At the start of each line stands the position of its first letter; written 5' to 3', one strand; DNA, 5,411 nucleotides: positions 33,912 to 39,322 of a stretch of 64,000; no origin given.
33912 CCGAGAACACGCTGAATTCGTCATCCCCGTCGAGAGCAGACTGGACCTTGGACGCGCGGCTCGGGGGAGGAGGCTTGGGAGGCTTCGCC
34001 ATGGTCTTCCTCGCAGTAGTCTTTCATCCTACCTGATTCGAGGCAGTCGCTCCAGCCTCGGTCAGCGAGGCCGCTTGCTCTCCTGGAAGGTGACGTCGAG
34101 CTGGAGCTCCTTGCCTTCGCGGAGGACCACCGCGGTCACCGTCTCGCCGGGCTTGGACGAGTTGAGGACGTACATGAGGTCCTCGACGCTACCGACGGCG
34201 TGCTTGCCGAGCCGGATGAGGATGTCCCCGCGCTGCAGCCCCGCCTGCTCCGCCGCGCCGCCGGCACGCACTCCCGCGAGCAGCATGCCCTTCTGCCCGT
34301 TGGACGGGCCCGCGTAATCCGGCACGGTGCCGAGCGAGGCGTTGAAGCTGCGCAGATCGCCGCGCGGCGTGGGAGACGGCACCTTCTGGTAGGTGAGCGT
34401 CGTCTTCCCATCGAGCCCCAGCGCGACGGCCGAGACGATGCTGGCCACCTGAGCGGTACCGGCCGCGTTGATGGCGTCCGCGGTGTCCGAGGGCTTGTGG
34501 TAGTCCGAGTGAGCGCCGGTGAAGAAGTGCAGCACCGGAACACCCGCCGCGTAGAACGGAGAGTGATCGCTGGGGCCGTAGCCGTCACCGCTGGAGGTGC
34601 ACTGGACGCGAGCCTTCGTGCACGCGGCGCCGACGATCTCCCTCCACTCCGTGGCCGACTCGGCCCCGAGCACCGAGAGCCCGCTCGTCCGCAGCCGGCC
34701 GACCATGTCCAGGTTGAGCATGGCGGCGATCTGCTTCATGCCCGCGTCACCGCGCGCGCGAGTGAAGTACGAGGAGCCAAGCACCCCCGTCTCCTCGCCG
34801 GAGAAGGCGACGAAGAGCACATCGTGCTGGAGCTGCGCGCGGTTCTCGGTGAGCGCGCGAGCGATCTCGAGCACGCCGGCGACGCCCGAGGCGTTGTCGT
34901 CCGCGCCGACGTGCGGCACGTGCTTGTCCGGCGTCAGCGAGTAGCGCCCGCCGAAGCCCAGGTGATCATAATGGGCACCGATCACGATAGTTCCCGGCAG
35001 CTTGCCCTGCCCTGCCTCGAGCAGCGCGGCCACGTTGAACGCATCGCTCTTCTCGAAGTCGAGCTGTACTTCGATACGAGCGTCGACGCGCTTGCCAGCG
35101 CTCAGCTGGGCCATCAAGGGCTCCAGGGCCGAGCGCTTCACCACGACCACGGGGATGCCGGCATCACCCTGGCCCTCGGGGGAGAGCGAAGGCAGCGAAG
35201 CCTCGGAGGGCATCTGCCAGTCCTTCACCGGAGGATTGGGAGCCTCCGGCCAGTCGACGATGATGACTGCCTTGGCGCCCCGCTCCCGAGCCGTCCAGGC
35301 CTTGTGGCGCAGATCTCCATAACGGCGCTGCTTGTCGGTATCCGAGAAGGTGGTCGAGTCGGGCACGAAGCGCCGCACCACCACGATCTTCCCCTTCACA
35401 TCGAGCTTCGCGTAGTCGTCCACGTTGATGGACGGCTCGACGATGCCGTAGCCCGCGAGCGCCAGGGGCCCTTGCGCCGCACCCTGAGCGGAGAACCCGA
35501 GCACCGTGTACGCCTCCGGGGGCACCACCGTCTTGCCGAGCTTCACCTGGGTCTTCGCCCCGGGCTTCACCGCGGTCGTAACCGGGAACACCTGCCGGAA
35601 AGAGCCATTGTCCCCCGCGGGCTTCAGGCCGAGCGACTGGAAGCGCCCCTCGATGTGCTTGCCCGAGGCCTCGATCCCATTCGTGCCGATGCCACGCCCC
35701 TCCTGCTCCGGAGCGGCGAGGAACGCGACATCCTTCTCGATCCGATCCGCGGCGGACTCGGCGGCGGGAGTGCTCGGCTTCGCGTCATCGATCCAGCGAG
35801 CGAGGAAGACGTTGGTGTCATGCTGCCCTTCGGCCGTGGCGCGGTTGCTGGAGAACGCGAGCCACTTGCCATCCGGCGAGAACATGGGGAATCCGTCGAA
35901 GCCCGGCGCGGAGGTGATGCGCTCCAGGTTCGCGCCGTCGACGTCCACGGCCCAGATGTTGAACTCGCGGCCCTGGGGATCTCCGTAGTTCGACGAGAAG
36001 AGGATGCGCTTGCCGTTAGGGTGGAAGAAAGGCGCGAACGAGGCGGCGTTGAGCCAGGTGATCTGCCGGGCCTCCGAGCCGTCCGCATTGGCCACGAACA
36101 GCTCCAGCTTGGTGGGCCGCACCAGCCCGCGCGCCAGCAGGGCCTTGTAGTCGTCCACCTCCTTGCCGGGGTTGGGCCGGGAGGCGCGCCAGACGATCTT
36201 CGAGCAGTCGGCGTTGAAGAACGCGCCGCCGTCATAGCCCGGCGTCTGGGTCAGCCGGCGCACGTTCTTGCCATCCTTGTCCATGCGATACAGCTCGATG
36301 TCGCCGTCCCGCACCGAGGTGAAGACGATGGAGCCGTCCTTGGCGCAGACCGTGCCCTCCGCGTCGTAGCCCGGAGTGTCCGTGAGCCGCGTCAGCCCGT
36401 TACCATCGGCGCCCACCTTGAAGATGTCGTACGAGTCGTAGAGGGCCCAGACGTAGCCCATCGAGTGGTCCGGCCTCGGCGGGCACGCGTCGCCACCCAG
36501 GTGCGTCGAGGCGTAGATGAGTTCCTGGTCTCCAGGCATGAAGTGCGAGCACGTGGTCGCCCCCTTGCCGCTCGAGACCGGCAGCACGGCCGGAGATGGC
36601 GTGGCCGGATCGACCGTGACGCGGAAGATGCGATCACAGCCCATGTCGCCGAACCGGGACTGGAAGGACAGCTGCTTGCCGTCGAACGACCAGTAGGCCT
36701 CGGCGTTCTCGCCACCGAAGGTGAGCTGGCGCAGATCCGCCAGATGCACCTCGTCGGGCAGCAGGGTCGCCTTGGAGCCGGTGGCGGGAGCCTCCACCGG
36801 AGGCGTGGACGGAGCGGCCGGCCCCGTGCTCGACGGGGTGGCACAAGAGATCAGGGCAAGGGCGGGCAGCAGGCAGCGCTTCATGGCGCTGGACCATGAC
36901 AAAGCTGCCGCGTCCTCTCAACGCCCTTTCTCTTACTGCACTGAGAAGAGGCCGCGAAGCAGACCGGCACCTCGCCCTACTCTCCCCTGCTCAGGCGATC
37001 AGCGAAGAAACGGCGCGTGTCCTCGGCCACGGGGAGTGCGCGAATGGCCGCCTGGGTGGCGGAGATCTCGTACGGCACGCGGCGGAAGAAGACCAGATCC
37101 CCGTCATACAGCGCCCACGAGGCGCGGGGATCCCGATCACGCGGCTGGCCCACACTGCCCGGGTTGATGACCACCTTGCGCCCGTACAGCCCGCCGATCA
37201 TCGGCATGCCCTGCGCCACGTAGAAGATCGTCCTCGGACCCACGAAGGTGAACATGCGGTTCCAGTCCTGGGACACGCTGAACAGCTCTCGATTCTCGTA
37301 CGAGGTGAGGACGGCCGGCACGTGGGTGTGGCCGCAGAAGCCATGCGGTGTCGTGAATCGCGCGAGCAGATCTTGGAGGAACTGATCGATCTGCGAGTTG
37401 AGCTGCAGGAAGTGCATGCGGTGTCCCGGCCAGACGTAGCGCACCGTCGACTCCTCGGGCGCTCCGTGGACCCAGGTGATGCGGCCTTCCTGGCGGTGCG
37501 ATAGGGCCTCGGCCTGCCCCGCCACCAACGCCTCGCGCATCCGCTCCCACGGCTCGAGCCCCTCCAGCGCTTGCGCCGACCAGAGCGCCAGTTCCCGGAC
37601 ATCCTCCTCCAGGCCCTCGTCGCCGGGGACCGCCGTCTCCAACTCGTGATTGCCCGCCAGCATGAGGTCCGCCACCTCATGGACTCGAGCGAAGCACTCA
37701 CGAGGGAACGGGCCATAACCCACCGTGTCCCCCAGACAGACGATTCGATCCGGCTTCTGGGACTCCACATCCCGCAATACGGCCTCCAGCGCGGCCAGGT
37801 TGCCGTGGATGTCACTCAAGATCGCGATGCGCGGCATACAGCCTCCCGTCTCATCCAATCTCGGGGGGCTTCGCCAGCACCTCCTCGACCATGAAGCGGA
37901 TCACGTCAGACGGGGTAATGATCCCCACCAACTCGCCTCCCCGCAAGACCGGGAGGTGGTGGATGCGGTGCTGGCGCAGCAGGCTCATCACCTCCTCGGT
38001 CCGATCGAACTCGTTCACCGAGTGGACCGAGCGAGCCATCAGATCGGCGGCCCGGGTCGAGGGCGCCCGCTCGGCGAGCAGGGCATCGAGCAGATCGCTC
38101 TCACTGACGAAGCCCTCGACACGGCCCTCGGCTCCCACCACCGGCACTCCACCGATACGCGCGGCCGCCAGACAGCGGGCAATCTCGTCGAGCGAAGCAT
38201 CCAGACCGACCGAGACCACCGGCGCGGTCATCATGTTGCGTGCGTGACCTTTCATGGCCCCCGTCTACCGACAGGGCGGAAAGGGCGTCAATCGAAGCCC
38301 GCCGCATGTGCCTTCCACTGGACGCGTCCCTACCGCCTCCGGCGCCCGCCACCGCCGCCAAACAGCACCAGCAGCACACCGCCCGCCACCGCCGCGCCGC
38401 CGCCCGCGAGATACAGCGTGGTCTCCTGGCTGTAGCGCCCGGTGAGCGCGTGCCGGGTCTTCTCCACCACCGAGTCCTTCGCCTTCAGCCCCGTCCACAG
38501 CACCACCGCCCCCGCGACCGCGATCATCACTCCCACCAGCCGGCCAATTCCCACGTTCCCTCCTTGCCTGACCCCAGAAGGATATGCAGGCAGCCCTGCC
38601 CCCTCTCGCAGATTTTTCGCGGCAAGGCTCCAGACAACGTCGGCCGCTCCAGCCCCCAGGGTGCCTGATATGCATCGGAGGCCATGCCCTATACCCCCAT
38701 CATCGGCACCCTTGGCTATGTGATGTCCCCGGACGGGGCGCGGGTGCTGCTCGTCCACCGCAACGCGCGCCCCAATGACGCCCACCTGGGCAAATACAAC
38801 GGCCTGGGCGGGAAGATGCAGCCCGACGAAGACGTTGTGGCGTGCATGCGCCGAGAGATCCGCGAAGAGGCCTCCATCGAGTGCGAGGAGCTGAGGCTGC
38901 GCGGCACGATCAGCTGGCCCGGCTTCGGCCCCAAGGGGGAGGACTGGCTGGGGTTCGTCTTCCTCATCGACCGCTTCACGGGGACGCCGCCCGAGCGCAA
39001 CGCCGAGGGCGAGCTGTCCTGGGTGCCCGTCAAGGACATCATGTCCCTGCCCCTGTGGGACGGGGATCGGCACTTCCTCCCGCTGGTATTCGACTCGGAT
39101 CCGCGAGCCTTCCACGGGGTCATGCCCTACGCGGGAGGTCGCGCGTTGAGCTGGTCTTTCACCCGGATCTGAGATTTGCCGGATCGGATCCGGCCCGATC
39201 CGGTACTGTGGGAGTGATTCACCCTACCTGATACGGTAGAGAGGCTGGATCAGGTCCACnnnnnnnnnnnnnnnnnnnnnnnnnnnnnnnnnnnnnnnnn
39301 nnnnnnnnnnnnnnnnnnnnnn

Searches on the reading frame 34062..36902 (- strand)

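Call 58: search_protein_families(library=pfam, proteins=[window:34062-36902:-], max_evalue=0.00001)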
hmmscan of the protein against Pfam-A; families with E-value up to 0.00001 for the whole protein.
window:34062-36902:- (946 aa): 6 families
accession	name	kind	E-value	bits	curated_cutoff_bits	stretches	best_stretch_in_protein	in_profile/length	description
PF04389.22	Peptidase_M28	-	2.9e-44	151.6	21.3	1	623-826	1-192/193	Peptidase family M28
PF07676.18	PD40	-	1.2e-25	89.3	20.9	1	326-362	1-35/38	WD40-like Beta Propeller Repeat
PF13180.12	PDZ_2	-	1e-10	42.2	27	1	872-938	13-79/80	PDZ domain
PF02225.27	PA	-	7.4e-10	39.3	23.9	1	477-594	2-93/95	PA domain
PF17820.7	PDZ_6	-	2e-07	31.1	27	1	877-928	4-54/54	PDZ domain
PF01546.33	Peptidase_M20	-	1.7e-06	28.5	24.6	1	662-726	28-93/206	Peptidase family M20/M25/M40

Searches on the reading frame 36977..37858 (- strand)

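Call 58: search_protein_families(library=pfam, proteins=[window:36977-37858:-], max_evalue=0.00001)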
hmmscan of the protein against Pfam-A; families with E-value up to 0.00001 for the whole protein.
window:36977-37858:- (293 aa): 2 families
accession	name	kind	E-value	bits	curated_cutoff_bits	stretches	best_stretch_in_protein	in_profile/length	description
PF00149.33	Metallophos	-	5.4e-16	60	21.5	1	10-181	2-191/191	Calcineurin-like phosphoesterase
PF12850.12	Metallophos_2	-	1.8e-14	54.4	27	1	10-252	2-150/154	Calcineurin-like phosphoesterase superfamily domain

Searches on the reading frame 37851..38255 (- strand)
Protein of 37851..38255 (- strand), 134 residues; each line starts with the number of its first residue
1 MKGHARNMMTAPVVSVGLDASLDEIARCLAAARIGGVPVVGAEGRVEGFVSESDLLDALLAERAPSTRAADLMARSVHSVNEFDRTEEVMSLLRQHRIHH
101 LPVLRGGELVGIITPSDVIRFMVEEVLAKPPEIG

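Call 58: search_protein_families(library=pfam, proteins=[window:37851-38255:-], max_evalue=0.00001)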
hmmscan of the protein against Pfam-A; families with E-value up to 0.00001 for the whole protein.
window:37851-38255:- (134 aa): 1 family
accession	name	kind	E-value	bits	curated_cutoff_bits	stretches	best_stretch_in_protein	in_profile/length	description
PF00571.33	CBS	-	5.6e-28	97.5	24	2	70-123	2-56/57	CBS domain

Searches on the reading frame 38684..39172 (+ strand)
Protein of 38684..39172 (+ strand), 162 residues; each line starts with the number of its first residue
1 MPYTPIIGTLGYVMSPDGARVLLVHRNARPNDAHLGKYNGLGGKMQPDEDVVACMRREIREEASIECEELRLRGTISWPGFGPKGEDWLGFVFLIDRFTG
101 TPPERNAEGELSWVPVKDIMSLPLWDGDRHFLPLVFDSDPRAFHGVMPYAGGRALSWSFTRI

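Call 3: search_protein_families(library=pfam, proteins=[window:38684-39172:+], max_evalue=1)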
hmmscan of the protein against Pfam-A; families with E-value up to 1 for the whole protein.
window:38684-39172:+ (162 aa): 1 family
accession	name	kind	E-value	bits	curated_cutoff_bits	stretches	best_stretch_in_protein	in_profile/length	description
PF00293.34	NUDIX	-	3.5e-19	69.6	21.1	1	11-134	8-133/134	NUDIX domain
